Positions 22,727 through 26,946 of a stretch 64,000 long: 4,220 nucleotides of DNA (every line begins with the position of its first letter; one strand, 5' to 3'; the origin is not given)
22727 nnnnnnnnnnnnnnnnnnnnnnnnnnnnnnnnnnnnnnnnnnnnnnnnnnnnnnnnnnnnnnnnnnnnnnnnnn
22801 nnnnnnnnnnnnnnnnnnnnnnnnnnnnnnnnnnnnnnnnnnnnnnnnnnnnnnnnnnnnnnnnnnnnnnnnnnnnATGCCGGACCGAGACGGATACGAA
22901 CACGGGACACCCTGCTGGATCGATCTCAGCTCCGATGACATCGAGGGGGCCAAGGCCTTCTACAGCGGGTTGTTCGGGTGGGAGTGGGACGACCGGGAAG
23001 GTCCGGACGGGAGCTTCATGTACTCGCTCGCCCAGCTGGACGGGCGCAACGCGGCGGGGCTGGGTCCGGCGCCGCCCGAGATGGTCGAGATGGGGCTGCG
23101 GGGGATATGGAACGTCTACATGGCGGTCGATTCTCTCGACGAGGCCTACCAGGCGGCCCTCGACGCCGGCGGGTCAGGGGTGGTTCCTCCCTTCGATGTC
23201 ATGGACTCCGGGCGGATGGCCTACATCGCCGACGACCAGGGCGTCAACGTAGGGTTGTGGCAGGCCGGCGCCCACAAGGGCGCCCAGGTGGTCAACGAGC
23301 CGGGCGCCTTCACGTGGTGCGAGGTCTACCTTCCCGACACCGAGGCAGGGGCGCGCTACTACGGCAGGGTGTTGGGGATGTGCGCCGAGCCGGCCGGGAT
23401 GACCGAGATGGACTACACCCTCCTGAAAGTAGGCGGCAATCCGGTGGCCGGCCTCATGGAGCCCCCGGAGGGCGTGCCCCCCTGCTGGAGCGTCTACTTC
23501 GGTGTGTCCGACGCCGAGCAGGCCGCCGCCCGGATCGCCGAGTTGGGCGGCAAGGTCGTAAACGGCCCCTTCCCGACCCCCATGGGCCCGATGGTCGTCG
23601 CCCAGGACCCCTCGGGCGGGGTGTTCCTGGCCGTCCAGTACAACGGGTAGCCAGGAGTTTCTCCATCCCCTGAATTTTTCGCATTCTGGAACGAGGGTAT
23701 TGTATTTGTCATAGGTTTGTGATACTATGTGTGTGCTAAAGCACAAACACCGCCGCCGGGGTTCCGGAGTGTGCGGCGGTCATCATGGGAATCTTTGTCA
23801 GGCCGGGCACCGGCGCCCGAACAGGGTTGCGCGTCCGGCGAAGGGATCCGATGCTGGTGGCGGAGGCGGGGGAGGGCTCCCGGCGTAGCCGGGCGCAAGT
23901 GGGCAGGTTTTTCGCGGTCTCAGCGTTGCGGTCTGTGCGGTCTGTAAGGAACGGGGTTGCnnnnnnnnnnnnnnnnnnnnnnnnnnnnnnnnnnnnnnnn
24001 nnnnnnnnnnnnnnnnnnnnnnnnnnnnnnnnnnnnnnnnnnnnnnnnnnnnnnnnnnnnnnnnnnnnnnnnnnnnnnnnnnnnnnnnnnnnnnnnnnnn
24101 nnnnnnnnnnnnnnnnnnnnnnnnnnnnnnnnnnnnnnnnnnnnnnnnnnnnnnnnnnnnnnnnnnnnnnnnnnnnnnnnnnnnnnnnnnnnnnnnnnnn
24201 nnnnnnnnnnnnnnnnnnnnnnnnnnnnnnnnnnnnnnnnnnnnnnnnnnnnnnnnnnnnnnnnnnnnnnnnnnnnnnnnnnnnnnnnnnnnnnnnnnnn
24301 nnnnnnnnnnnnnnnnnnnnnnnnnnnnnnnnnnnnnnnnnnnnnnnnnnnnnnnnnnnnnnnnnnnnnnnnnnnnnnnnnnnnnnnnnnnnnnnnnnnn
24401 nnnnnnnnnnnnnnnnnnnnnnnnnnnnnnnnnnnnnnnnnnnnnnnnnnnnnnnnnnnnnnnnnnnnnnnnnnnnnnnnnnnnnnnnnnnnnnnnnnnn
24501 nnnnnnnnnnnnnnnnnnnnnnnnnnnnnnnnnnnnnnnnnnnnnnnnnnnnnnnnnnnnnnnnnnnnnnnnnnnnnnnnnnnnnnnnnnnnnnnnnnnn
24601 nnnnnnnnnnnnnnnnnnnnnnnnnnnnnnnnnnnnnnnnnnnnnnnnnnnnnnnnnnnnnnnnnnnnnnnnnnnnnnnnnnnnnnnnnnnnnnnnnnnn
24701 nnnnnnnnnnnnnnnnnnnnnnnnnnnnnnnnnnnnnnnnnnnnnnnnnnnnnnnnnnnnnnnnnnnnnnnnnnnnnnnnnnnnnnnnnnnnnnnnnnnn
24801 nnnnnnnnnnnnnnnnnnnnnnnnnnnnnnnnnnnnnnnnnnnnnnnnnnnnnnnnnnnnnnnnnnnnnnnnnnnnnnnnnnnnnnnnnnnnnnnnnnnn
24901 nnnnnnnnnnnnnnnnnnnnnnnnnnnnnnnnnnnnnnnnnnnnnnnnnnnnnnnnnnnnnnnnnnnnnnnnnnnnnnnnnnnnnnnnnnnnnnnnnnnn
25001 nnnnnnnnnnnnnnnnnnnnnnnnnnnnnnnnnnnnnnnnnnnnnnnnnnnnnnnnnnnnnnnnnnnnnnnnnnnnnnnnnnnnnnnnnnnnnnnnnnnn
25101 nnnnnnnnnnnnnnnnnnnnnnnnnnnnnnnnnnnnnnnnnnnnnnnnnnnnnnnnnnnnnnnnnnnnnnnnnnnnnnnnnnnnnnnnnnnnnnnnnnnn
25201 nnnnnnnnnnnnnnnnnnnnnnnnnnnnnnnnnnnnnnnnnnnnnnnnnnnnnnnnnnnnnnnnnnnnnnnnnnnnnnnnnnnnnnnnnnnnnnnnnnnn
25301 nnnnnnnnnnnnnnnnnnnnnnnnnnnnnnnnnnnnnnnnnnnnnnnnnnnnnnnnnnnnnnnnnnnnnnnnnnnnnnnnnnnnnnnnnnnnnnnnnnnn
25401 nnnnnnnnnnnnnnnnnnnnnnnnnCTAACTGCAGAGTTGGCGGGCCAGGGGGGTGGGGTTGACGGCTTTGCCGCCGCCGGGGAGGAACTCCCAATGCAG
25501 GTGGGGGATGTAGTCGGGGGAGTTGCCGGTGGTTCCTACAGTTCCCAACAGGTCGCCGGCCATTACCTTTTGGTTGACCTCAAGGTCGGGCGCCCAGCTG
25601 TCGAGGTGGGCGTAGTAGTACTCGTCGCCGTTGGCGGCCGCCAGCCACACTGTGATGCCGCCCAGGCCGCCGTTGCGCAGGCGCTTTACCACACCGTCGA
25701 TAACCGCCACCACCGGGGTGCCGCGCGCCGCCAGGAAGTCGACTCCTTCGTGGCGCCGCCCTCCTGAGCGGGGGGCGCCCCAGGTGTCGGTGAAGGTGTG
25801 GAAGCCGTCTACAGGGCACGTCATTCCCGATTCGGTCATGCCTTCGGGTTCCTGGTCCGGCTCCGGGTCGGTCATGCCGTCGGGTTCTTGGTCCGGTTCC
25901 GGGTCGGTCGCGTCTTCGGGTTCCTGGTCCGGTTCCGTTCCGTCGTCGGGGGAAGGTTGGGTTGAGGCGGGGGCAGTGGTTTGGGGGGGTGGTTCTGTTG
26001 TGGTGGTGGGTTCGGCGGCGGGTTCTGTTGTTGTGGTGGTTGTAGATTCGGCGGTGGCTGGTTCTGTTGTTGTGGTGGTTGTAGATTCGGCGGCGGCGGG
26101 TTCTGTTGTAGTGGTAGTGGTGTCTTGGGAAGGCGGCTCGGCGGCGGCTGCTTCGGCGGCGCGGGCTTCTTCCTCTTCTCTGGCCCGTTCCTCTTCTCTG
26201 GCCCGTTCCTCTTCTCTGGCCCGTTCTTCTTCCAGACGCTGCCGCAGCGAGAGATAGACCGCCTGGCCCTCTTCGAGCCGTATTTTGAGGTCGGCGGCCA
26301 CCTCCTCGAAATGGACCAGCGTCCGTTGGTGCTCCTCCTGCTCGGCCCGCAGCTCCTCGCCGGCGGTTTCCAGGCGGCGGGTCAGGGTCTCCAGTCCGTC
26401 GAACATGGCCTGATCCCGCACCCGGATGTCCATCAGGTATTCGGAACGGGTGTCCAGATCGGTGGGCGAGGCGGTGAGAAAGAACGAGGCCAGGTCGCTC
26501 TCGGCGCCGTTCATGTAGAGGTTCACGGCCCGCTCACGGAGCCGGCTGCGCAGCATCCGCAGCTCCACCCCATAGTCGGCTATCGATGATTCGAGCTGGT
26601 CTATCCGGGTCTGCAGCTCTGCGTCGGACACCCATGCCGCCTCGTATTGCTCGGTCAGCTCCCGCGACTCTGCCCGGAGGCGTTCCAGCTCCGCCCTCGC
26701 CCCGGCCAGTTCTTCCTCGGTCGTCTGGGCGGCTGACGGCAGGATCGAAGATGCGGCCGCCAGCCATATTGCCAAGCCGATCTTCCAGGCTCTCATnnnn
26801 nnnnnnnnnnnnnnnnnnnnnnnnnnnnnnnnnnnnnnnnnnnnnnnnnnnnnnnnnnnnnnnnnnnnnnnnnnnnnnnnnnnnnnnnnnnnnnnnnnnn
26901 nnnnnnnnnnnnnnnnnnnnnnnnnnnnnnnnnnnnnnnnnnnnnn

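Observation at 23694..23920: Highly diverged fourth copy keeps promoter geometry and hairpin through compensatory change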

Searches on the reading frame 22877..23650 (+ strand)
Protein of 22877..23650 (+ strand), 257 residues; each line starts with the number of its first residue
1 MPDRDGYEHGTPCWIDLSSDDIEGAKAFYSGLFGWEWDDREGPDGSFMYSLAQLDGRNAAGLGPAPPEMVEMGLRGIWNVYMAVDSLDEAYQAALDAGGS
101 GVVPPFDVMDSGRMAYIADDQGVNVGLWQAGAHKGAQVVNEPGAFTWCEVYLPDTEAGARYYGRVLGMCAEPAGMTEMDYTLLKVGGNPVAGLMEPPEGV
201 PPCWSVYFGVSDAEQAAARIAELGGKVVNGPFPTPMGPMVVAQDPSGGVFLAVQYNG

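Call 29: search_protein_families(library=pfam, proteins=[window:22877-23650:+])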
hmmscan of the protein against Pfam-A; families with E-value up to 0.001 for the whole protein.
window:22877-23650:+ (257 aa): 3 families
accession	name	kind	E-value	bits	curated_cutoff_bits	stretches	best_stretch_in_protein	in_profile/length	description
PF00903.31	Glyoxalase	-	4.1e-19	69.6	20.6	2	15-125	5-119/121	Glyoxalase/Bleomycin resistance protein/Dioxygenase superfamily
PF18029.7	Glyoxalase_6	-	4.6e-11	43.8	23.6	1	153-250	7-103/106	Glyoxalase-like domain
PF22677.2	Ble-like_N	-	6e-05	23.2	24.5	0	17-36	7-26/41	Bleomycin resistance protein-like N-terminal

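Call 96: find_encoding_contigs(protein=window:22877-23650:+, flank=4000, max_places=6)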
Protein window:22877-23650:+ (257 aa): no gene with exactly this product is on record in the collection.

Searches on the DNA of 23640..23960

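Call 64: search_rna_families(source=window, start=23640, end=23960, threshold=evalue, max_evalue=10)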
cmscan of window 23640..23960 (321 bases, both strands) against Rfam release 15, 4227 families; matches with E-value up to 10: 4.
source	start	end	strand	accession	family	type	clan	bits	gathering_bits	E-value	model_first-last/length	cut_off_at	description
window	23744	23789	+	RF01333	CRISPR-DR20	Gene; CRISPR;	-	15.5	42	1.7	1-36/36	no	CRISPR RNA direct repeat element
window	23784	23853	+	RF00375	HIV_PBS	Cis-reg;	-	14.2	61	4.4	1-99/99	no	HIV primer binding site (PBS)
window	23707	23754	+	RF01809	symR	Gene; antitoxin;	-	13.2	61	6.6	1-77/77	no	SymR antitoxin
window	23777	23805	+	RF03037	PAGEV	Gene; sRNA;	-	10.7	61.1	1.7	46-74/185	no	PAGEV RNA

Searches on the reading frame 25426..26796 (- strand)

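Call 29: search_protein_families(library=pfam, proteins=[window:25426-26796:-])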
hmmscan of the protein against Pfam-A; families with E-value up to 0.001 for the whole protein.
window:25426-26796:- (456 aa): 1 family
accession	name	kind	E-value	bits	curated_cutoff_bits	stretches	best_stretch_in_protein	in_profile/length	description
PF01551.29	Peptidase_M23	-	4.1e-21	75.4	28.7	1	348-447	2-96/96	Peptidase family M23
